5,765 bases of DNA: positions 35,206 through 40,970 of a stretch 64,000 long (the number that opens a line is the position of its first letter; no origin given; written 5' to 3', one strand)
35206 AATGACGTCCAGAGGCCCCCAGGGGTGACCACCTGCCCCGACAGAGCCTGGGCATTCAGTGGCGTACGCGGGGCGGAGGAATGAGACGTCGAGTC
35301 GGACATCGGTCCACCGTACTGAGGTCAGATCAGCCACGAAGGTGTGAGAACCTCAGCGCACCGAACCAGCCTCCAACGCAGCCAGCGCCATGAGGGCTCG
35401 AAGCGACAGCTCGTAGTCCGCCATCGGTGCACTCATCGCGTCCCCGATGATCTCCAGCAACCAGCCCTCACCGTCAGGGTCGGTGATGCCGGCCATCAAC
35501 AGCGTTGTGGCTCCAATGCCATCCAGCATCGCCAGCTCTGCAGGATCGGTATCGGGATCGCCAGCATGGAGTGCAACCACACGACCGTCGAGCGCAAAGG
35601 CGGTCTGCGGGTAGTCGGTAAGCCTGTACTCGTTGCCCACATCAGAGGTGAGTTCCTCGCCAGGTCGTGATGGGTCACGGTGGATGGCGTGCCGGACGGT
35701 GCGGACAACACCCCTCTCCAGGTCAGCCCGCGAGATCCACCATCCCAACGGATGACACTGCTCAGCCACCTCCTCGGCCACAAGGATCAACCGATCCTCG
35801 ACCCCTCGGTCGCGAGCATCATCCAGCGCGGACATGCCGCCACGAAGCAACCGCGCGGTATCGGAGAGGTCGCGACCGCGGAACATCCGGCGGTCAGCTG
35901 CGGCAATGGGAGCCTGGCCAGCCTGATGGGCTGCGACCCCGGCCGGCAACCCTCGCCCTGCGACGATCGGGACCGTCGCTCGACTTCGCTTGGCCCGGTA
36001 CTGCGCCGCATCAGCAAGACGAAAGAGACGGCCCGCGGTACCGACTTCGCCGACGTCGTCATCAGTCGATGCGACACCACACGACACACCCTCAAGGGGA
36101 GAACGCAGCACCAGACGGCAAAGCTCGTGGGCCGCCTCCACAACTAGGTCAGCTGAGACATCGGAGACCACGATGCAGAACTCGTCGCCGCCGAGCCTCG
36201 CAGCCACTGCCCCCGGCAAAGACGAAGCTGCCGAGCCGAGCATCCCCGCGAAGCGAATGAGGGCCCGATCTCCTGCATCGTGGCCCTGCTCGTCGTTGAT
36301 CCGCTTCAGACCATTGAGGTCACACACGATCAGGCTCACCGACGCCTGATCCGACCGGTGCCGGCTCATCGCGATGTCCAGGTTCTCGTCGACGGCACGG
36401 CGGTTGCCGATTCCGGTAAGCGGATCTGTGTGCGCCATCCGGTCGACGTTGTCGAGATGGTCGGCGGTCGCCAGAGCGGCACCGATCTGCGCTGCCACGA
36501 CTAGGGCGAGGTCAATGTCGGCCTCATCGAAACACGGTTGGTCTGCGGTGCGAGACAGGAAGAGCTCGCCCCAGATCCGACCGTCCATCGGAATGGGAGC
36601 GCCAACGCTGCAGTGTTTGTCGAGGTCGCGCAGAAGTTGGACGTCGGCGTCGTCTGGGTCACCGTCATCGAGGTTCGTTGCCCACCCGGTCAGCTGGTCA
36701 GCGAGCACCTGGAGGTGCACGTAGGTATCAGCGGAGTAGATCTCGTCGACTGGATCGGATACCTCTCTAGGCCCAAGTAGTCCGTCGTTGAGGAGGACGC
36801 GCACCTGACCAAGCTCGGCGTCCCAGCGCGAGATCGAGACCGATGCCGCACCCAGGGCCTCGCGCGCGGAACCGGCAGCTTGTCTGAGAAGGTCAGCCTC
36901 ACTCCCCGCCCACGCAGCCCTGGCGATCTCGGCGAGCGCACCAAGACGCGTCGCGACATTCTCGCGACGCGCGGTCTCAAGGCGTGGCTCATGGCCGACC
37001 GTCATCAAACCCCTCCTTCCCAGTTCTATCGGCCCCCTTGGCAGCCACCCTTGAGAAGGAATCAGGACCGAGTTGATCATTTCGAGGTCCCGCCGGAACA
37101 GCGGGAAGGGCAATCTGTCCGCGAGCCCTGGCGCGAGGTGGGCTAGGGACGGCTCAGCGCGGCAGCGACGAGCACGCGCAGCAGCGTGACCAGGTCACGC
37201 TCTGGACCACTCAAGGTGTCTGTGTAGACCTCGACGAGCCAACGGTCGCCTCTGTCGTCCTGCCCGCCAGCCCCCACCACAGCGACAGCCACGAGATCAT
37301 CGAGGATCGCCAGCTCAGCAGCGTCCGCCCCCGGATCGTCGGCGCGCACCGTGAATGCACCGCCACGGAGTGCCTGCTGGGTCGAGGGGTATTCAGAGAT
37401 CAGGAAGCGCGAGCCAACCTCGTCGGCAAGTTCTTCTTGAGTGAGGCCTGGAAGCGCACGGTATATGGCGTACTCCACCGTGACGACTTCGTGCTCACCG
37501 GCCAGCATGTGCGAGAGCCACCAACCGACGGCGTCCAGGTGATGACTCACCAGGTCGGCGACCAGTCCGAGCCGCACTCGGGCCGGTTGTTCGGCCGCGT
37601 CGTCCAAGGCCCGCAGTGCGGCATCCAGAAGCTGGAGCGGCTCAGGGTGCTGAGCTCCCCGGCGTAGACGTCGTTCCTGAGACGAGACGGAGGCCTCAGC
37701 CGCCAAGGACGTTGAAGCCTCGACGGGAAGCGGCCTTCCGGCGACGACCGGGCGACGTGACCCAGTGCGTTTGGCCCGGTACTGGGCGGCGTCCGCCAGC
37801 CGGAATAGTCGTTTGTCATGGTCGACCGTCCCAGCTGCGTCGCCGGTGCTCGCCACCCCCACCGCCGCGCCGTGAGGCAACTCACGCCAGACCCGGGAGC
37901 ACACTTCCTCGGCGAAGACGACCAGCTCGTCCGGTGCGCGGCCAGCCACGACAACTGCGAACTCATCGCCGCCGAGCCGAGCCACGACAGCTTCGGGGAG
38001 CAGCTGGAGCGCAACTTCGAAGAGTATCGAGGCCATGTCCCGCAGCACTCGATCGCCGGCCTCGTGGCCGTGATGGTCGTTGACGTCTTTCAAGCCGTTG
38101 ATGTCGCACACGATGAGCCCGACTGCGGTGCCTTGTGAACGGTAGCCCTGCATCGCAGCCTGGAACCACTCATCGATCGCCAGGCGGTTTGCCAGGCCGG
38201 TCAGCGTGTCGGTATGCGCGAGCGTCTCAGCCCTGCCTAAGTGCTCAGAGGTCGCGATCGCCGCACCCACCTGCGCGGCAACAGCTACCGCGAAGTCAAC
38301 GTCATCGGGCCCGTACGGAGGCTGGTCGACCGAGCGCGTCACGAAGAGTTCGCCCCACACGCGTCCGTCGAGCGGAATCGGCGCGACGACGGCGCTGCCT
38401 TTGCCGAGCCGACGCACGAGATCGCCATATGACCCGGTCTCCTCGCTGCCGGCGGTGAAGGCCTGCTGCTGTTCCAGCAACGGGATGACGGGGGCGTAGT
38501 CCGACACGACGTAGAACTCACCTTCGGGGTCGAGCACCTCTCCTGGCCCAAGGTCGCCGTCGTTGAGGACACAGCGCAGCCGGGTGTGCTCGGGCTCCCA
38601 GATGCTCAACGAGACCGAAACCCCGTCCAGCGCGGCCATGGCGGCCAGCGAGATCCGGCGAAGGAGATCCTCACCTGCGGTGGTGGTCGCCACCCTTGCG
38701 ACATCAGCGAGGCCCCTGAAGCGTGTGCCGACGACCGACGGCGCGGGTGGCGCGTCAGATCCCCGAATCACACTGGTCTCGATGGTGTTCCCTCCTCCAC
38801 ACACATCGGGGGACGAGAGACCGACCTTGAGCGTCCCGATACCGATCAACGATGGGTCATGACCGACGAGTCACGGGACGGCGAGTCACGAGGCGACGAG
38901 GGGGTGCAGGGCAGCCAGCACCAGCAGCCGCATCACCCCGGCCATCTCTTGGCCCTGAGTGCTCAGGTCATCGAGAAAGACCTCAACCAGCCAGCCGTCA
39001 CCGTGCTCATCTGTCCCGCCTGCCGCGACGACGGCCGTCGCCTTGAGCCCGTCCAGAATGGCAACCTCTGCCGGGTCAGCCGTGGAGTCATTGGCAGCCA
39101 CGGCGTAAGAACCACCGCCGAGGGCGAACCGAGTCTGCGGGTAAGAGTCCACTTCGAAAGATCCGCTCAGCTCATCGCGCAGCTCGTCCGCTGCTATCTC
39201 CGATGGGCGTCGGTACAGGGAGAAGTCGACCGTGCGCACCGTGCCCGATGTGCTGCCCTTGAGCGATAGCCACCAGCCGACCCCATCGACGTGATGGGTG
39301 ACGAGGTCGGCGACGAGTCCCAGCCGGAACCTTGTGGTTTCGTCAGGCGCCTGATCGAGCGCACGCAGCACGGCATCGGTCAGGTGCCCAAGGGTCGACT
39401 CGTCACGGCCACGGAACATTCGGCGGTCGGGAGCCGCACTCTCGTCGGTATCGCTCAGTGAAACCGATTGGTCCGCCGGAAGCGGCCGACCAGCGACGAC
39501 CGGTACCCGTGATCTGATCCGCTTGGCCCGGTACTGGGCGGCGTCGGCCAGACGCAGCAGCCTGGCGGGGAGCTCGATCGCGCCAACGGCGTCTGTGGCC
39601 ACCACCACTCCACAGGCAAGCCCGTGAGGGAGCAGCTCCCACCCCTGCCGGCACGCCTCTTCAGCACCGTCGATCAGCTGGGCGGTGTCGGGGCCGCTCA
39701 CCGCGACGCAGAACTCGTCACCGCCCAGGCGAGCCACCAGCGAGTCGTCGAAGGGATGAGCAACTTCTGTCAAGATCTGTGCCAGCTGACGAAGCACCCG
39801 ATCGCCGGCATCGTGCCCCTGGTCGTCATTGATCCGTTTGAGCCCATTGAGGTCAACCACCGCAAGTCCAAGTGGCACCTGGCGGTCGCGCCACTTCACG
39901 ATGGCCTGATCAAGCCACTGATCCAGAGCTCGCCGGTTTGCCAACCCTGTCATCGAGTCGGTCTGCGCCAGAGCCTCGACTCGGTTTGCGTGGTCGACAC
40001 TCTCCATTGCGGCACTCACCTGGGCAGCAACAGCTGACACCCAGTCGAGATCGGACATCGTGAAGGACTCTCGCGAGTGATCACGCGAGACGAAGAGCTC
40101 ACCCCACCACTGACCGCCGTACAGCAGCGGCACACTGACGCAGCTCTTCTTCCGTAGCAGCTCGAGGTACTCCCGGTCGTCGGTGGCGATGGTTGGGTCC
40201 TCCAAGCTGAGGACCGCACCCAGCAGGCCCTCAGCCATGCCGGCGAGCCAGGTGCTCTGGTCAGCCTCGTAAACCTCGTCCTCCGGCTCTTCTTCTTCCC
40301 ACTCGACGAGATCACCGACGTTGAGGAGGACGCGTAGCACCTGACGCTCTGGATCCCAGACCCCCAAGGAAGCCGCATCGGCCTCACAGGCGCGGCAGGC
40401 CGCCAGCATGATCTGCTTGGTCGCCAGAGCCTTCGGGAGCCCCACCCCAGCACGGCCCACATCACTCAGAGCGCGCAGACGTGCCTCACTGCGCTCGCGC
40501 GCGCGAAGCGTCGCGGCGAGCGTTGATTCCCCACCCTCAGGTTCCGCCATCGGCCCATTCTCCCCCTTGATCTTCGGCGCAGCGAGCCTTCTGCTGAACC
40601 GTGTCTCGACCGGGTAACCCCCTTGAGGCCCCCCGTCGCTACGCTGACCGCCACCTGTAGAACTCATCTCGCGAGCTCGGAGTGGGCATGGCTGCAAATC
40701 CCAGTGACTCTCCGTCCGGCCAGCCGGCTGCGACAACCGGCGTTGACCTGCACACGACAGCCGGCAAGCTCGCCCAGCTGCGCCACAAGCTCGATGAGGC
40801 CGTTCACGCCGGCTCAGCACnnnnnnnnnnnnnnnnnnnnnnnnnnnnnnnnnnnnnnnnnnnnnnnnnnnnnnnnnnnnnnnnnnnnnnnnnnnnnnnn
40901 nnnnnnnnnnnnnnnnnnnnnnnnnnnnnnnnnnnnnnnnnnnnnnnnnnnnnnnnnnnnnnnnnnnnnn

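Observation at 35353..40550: Tandem array of three paralogous GAF-GGDEF diguanylate cyclases wedged between birA and accD5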

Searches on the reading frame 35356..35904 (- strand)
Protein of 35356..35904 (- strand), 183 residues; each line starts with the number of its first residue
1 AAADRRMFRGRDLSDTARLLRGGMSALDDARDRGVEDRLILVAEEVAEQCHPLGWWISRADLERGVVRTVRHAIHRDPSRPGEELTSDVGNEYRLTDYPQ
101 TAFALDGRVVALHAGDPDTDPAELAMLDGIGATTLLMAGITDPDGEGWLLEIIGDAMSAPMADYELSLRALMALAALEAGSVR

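Call 26: predict_structure(alignment_id=A3)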
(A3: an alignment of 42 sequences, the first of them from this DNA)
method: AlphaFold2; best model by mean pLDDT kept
length: 183 residues; sequences in the alignment: 42
mean_pLDDT: 89.5   pTM: 0.85
mean pLDDT of the five models: 89.5, 89.3, 89.0, 88.2, 88.0
residues with pLDDT >= 90: 137; 70-90: 21; 50-70: 20; < 50: 5
segments of 3 or more residues with pLDDT < 50: 1-3
pLDDT, mean of each block of 10 residues (from residue 1): 50 80 98 97 97 97 96 83 67 94 97 93 89 96 97 96 96 96 64
secondary structure, 60 per line:
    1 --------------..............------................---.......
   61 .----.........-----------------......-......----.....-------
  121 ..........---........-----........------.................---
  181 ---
elements in order: H15-28 H35-50 E54-61 E66-74 E92-94 H99-104 E109-113 H121-130 E134-141 E147-154 H161-177

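Call 33: search_protein_representatives(alignment_id=A3)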
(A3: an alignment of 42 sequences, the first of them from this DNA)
Query: 42 sequences, 184 profile positions. Proteins with E-value up to 0.001 (for the whole library): 713; up to 1e-10: 329; up to 1e-30: 72. The best 150 are listed.
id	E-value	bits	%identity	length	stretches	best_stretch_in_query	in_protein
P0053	5.6e-67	241.3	-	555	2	3-182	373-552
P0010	1.6e-66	239.8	-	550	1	2-182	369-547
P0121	5.7e-62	224.9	-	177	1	8-182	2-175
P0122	4.1e-61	222.1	-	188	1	3-181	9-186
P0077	1.6e-59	216.9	-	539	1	2-181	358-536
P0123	2.0e-59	216.6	-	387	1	2-180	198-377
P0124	6.4e-59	215.0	-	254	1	2-180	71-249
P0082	4.7e-58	212.2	-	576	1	2-182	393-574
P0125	6.3e-56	205.2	-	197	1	3-180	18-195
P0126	2.7e-55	203.1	-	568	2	3-181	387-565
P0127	5.5e-55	202.2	-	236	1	2-181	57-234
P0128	1.8e-53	197.2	-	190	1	25-182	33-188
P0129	1.3e-52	194.5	-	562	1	3-181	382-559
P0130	6.7e-52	192.1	-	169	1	28-181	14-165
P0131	9.8e-50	185.0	-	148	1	41-181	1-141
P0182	1.1e-31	126.2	-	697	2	2-182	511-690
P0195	2.0e-29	118.8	-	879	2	4-177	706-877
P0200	1.1e-28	116.4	-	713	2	2-180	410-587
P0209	2.2e-27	112.2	-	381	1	3-181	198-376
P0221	4.9e-26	107.8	-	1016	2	32-177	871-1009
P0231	7.2e-25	104.0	-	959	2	4-158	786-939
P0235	3.0e-24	102.0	-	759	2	4-178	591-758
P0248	1.3e-23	99.9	-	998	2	38-178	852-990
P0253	3.6e-23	98.5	-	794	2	4-182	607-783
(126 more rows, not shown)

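Call 34: search_protein_families(library=pfam, proteins=[P0195, P0221, P0231, P0248, P0235, P0253, P0200, P0182, P0123, P0209], max_evalue=0.001)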
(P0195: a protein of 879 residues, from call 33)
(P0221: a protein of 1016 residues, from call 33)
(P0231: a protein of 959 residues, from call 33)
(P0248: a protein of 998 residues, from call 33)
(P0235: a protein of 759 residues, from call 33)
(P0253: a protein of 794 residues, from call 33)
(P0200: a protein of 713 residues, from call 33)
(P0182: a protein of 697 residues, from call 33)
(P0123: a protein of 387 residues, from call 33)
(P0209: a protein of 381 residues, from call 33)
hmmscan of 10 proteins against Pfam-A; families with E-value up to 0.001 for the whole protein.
P0195 (879 aa): 6 families
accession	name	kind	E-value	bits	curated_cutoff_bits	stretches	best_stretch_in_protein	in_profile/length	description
PF00990.26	GGDEF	-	1.2e-33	116.6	23.8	1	534-685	1-159/161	Diguanylate cyclase, GGDEF domain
PF13487.12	HD_5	-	6.5e-30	104.5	27.2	1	167-320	10-166/170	HD domain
PF01966.28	HD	-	1.9e-18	67.3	22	1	172-293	2-116/116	HD domain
PF01590.32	GAF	-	6e-13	49.9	22.4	1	380-521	2-133/133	GAF domain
PF13185.12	GAF_2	-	4.1e-08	34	28.6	1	377-521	1-135/136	GAF domain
PF13492.12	GAF_3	-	0.00079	20.3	27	0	380-521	2-127/129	GAF domain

P0221 (1016 aa): 5 families
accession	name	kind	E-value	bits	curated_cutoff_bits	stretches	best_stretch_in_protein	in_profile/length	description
PF00563.25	EAL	-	9.6e-61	205.6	31.3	1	55-292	3-236/236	EAL domain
PF00990.26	GGDEF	-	2.6e-28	99.3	23.8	1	669-823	1-159/161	Diguanylate cyclase, GGDEF domain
PF01590.32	GAF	-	8.3e-12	46.2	22.4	1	519-656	7-133/133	GAF domain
PF13185.12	GAF_2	-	2.6e-11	44.3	28.6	1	517-656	7-135/136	GAF domain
PF13492.12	GAF_3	-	9.7e-07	29.7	27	1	520-658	8-129/129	GAF domain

P0231 (959 aa): 4 families
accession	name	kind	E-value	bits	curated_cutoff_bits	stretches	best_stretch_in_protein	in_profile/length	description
PF00563.25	EAL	-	8e-64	215.7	31.3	1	17-251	4-236/236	EAL domain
PF00990.26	GGDEF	-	4.5e-29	101.7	23.8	1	620-765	2-158/161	Diguanylate cyclase, GGDEF domain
PF01590.32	GAF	-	4.4e-13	50.3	22.4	1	466-606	4-133/133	GAF domain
PF13185.12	GAF_2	-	5.8e-05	23.7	28.6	1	464-606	4-135/136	GAF domain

P0248 (998 aa): 3 families
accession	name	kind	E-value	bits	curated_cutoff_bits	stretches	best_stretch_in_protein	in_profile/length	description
PF00563.25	EAL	-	1.7e-56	191.7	31.3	1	44-281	4-235/236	EAL domain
PF00990.26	GGDEF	-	8.9e-32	110.5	23.8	1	650-794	4-158/161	Diguanylate cyclase, GGDEF domain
PF01590.32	GAF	-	3.5e-08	34.5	22.4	1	492-634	2-133/133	GAF domain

P0235 (759 aa): 5 families
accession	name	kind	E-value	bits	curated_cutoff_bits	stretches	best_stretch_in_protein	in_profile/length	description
PF13487.12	HD_5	-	2.7e-33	115.6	27.2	1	57-220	4-170/170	HD domain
PF00990.26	GGDEF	-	5.4e-31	108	23.8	1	425-574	2-160/161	Diguanylate cyclase, GGDEF domain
PF01966.28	HD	-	6.5e-16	59.1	22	1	68-189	2-116/116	HD domain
PF01590.32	GAF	-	3.4e-08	34.5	22.4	1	269-411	2-133/133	GAF domain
PF13185.12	GAF_2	-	2.6e-05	24.9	28.6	1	267-411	2-135/136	GAF domain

P0253 (794 aa): 7 families
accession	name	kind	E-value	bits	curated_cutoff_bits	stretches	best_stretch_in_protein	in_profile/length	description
PF13487.12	HD_5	-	1.2e-35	123.2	27.2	1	56-217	6-170/170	HD domain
PF00990.26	GGDEF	-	1.5e-32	113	23.8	1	433-585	1-160/161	Diguanylate cyclase, GGDEF domain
PF01966.28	HD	-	5.5e-14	52.9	22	1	67-183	4-113/116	HD domain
PF01590.32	GAF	-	2.2e-10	41.6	22.4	1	278-420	2-133/133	GAF domain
PF13185.12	GAF_2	-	4.2e-07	30.7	28.6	1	275-420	1-135/136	GAF domain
PF13492.12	GAF_3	-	4.6e-05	24.3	27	1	277-420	1-127/129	GAF domain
PF09106.17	SelB-wing_2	-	0.00045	20.7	22.3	0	202-228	19-45/57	Elongation factor SelB, winged helix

P0200 (713 aa): 4 families
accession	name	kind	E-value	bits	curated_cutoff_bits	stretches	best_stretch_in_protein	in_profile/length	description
PF00990.26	GGDEF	-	2e-32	112.7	23.8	1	243-394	1-159/161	Diguanylate cyclase, GGDEF domain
PF13185.12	GAF_2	-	3.8e-19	69.7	28.6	2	85-230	1-135/136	GAF domain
PF01590.32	GAF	-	6.3e-19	69.3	22.4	2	87-230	1-133/133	GAF domain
PF13492.12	GAF_3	-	1.5e-11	45.2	27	1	87-230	1-127/129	GAF domain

P0182 (697 aa): 5 families
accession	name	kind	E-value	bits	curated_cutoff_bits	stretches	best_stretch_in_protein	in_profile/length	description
PF00990.26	GGDEF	-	8e-33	113.9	23.8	1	343-493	1-159/161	Diguanylate cyclase, GGDEF domain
PF13487.12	HD_5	-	1.4e-27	97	27.2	1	3-136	34-170/170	HD domain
PF01966.28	HD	-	3.1e-12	47.2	22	1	8-105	24-116/116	HD domain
PF01590.32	GAF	-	8.4e-12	46.2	22.4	1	188-329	2-132/133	GAF domain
PF13185.12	GAF_2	-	2.1e-08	34.9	28.6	1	186-330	2-135/136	GAF domain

P0123 (387 aa): 1 family
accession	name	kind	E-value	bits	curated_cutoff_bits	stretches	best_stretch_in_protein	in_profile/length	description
PF00990.26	GGDEF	-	1.4e-28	100.1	23.8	1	23-175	1-159/161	Diguanylate cyclase, GGDEF domain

P0209 (381 aa): 2 families
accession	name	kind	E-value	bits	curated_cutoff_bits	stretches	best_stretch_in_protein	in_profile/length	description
PF00990.26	GGDEF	-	1.9e-34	119.2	23.8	1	29-178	2-159/161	Diguanylate cyclase, GGDEF domain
PF17853.6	GGDEF_2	-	8.5e-05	23.2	24.5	1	81-169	33-113/116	GGDEF-like domain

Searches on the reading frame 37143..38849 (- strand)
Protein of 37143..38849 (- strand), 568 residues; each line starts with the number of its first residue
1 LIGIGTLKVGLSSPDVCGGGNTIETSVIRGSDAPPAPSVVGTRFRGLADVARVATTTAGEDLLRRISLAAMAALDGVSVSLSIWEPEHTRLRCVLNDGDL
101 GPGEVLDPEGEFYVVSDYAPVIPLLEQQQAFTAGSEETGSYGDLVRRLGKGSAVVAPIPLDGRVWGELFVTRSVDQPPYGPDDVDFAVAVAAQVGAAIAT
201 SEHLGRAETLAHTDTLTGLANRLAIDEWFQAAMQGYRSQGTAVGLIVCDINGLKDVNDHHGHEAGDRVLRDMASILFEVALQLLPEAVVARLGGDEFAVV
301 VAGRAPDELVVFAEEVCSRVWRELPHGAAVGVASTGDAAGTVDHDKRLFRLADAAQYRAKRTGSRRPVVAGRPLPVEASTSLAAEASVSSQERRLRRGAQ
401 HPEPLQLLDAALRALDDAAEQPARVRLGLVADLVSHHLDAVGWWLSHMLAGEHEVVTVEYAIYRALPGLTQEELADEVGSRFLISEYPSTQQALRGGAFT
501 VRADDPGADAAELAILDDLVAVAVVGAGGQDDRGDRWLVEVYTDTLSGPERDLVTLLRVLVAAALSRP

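Call 3: search_protein_families(library=pfam, proteins=[window:37143-38849:-], max_evalue=0.01)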
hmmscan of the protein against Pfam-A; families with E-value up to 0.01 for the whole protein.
window:37143-38849:- (568 aa): 4 families
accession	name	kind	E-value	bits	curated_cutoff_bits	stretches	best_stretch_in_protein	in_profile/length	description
PF00990.26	GGDEF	-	3.4e-26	92.4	23.8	1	211-365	1-160/161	Diguanylate cyclase, GGDEF domain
PF01590.32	GAF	-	5.9e-08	33.7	22.4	1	110-198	62-133/133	GAF domain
PF13492.12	GAF_3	-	0.00054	20.8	27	1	123-199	59-128/129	GAF domain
PF13185.12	GAF_2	-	0.00064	20.4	28.6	1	140-199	78-136/136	GAF domain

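Call 4: search_protein_families(library=ncbifam, proteins=[window:37143-38849:-], max_evalue=0.01)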
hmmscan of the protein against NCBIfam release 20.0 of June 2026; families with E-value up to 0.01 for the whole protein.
window:37143-38849:- (568 aa): 21 families
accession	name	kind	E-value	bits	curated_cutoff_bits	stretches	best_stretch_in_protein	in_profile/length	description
NF007423.1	PRK09966.1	equivalog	5.5e-26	91.4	325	1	210-360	238-390/390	diguanylate cyclase DgcN/YfiN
TIGR00254.1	GGDEF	domain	5.5e-26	91.2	37.4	1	208-368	2-165/168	diguanylate cyclase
NF007474.0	PRK10060.1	equivalog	1.2e-23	83.2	782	1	206-366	232-391/663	cyclic di-GMP phosphodiesterase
NF038266.1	diguan_SiaD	equivalog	4.7e-21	75.3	290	1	208-365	91-250/252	biofilm regulation diguanylate cyclase SiaD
NF007135.0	PRK09581.1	equivalog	7.4e-21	74.5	474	1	204-367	285-452/457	PleD family two-component system response regulator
NF007380.0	PRK09894.1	equivalog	1.3e-20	73.9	256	1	207-369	125-286/296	diguanylate cyclase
NF045675.1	PhdiestaseDibA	equivalog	1.7e-19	69.6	980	1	188-365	183-359/623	phosphodiesterase DibA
NF051473.1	DigCycDgcsShew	equivalog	1.9e-19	70.1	400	1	211-365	135-286/291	diguanylate cyclase DgcS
NF007298.0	PRK09776.1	equivalog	7.8e-19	67.1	1135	1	210-367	683-842/1111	diguanylate cyclase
NF047872.1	GGDEF_GdpS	equivalog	5e-17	62.1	400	1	205-326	181-299/355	GGDEF domain-containing protein GdpS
NF011955.1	PRK15426.1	equivalog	3.7e-16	58.4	408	1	211-366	398-557/564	cellulose biosynthesis regulator diguanylate cyclase DgcQ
NF053781.1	cdiGMPphdstlr2612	equivalog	4.2e-16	57.8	1600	1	211-367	840-999/1268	Tlr1612 family c-di-GMP phosphodiesterase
NF007599.0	PRK10245.1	equivalog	6.3e-16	57.8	402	1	196-370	195-370/371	diguanylate cyclase AdrA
NF040885.1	diguan_DgcJ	equivalog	2.1e-15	56.5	500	1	213-315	343-442/493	diguanylate cyclase DgcJ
NF047654.1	DiguCycDgcRLepto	equivalog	2.9e-15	55.9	500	1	209-366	131-292/295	diguanylate cyclase DgcR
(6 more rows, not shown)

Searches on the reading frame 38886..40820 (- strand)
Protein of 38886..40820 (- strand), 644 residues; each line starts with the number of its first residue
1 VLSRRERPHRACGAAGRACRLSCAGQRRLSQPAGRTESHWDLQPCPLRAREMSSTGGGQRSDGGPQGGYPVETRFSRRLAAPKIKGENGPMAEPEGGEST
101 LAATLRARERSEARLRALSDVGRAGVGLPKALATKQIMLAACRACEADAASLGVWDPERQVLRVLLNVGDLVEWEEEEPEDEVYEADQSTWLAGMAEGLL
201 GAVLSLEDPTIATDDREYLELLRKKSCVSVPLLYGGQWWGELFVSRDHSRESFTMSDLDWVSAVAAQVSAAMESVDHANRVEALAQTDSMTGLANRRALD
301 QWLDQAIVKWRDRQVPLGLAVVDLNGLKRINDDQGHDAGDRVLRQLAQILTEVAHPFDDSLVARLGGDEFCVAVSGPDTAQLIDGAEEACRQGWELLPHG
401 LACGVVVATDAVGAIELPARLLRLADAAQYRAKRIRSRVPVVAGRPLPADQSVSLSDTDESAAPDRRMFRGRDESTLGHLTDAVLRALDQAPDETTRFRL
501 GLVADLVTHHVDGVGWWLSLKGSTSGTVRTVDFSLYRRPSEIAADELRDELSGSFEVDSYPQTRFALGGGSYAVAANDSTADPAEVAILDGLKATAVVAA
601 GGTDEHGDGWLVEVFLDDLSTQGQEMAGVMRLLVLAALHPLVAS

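Call 3: search_protein_families(library=pfam, proteins=[window:38886-40820:-], max_evalue=0.01)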
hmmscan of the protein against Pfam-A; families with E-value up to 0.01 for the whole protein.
window:38886-40820:- (644 aa): 4 families
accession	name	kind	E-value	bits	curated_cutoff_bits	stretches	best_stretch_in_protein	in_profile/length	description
PF00990.26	GGDEF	-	1.4e-26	93.7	23.8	1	285-434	1-156/161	Diguanylate cyclase, GGDEF domain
PF01590.32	GAF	-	8.9e-10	39.7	22.4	1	135-271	7-132/133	GAF domain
PF13185.12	GAF_2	-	6.3e-08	33.4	28.6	1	140-273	14-136/136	GAF domain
PF13492.12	GAF_3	-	3.9e-05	24.5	27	1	140-273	12-128/129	GAF domain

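Call 4: search_protein_families(library=ncbifam, proteins=[window:38886-40820:-], max_evalue=0.01)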
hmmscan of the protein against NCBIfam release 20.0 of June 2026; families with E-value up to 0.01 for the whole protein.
window:38886-40820:- (644 aa): 21 families
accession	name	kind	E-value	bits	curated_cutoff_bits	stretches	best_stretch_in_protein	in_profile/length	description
TIGR00254.1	GGDEF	domain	1.1e-24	87.1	37.4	1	282-434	2-158/168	diguanylate cyclase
NF007423.1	PRK09966.1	equivalog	8.3e-24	84.2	325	1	281-433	235-390/390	diguanylate cyclase DgcN/YfiN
NF038266.1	diguan_SiaD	equivalog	2e-20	73.2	290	1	276-383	85-190/252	biofilm regulation diguanylate cyclase SiaD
NF007135.0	PRK09581.1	equivalog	4.1e-20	72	474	1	283-387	290-392/457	PleD family two-component system response regulator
NF007474.0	PRK10060.1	equivalog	5.6e-20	71.1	782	1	278-433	230-385/663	cyclic di-GMP phosphodiesterase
NF051473.1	DigCycDgcsShew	equivalog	7.5e-20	71.5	400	1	278-434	128-282/291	diguanylate cyclase DgcS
NF007380.0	PRK09894.1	equivalog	4.2e-19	69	256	1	253-378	98-218/296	diguanylate cyclase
NF040885.1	diguan_DgcJ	equivalog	4.5e-19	68.6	500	1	285-373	341-427/493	diguanylate cyclase DgcJ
NF047654.1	DiguCycDgcRLepto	equivalog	4.2e-17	62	500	1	277-385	125-234/295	diguanylate cyclase DgcR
NF045675.1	PhdiestaseDibA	equivalog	6.7e-17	61.1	980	1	263-434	184-355/623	phosphodiesterase DibA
NF007298.0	PRK09776.1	equivalog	2.5e-16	58.8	1135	1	284-374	683-771/1111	diguanylate cyclase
NF053781.1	cdiGMPphdstlr2612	equivalog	6e-15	54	1600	1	281-437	836-996/1268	Tlr1612 family c-di-GMP phosphodiesterase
NF047872.1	GGDEF_GdpS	equivalog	1.6e-14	53.8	400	1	278-383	180-283/355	GGDEF domain-containing protein GdpS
NF007599.0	PRK10245.1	equivalog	2.7e-14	52.4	402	1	270-397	195-319/371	diguanylate cyclase AdrA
NF011955.1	PRK15426.1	equivalog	3.4e-14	51.9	408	1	281-386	394-497/564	cellulose biosynthesis regulator diguanylate cyclase DgcQ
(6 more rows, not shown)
